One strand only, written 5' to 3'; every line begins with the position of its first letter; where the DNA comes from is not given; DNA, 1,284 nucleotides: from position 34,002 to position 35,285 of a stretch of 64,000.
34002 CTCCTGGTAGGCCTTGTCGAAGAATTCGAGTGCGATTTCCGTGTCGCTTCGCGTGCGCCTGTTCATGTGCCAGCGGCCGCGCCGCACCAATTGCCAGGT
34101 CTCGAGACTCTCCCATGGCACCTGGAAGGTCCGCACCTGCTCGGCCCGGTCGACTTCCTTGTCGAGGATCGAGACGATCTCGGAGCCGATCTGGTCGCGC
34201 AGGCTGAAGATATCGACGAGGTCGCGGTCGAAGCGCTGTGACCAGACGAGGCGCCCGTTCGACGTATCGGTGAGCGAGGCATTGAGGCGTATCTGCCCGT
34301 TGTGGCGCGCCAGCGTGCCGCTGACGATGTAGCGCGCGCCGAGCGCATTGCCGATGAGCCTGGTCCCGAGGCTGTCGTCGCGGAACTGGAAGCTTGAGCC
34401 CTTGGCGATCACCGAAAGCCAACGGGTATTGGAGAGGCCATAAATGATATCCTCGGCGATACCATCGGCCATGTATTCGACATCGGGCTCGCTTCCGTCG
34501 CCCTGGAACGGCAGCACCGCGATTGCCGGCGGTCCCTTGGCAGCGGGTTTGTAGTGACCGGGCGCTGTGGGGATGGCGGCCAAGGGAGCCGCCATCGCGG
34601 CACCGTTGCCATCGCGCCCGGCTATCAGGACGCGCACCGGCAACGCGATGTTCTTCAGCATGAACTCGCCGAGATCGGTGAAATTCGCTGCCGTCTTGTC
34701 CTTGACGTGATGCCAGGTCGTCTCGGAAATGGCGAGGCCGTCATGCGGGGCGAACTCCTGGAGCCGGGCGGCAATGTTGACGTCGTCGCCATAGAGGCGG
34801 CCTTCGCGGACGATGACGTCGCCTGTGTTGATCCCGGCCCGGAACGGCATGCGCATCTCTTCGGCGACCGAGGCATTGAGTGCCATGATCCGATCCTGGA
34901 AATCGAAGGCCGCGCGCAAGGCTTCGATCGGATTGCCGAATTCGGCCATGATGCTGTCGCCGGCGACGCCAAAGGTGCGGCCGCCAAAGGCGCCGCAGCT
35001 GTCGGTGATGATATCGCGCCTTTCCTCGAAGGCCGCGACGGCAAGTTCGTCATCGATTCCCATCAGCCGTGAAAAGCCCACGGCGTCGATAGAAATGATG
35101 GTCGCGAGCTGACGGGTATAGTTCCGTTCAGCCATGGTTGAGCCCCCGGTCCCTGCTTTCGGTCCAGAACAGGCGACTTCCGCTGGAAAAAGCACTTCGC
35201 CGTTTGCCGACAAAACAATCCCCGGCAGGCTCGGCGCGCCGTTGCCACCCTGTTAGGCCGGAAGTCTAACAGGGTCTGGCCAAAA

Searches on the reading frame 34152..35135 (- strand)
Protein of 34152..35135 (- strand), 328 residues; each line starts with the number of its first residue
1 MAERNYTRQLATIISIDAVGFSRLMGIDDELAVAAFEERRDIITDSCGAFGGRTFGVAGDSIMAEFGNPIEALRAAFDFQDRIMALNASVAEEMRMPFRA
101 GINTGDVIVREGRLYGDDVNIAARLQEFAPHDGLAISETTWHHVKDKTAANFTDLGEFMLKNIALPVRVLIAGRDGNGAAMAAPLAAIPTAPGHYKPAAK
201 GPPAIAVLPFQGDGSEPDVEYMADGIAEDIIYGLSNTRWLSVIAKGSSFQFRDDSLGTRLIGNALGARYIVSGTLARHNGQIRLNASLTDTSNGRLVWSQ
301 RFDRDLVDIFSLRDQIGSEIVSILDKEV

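Call 31: search_solved_structures(query=window:34152-35135:-, max_evalue=0.01, show_alignments=3)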
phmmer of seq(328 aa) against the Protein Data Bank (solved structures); distinct sequences matched with E-value up to 0.01: 6.
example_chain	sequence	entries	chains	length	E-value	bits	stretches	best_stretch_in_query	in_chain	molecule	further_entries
3mr7_A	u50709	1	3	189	1.2e-24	90.4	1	5-170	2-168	Adenylate/guanylate cyclase/hydrolase, alpha/beta fold family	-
1ybt_A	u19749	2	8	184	4.9e-08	35.8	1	7-175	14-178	hydrolase, alpha/beta hydrolase fold family | lipJ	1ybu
4wp9_A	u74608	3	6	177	2.5e-05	26.9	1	31-166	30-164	Ma1120 | Cyclase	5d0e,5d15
4wp8_A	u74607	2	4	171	2.9e-05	26.7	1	31-164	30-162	Ma1120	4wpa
4wp3_A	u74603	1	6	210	4.1e-05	26.2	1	32-165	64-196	Ma1120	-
5d0g_A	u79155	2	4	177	0.00017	24.2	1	31-166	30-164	Cyclase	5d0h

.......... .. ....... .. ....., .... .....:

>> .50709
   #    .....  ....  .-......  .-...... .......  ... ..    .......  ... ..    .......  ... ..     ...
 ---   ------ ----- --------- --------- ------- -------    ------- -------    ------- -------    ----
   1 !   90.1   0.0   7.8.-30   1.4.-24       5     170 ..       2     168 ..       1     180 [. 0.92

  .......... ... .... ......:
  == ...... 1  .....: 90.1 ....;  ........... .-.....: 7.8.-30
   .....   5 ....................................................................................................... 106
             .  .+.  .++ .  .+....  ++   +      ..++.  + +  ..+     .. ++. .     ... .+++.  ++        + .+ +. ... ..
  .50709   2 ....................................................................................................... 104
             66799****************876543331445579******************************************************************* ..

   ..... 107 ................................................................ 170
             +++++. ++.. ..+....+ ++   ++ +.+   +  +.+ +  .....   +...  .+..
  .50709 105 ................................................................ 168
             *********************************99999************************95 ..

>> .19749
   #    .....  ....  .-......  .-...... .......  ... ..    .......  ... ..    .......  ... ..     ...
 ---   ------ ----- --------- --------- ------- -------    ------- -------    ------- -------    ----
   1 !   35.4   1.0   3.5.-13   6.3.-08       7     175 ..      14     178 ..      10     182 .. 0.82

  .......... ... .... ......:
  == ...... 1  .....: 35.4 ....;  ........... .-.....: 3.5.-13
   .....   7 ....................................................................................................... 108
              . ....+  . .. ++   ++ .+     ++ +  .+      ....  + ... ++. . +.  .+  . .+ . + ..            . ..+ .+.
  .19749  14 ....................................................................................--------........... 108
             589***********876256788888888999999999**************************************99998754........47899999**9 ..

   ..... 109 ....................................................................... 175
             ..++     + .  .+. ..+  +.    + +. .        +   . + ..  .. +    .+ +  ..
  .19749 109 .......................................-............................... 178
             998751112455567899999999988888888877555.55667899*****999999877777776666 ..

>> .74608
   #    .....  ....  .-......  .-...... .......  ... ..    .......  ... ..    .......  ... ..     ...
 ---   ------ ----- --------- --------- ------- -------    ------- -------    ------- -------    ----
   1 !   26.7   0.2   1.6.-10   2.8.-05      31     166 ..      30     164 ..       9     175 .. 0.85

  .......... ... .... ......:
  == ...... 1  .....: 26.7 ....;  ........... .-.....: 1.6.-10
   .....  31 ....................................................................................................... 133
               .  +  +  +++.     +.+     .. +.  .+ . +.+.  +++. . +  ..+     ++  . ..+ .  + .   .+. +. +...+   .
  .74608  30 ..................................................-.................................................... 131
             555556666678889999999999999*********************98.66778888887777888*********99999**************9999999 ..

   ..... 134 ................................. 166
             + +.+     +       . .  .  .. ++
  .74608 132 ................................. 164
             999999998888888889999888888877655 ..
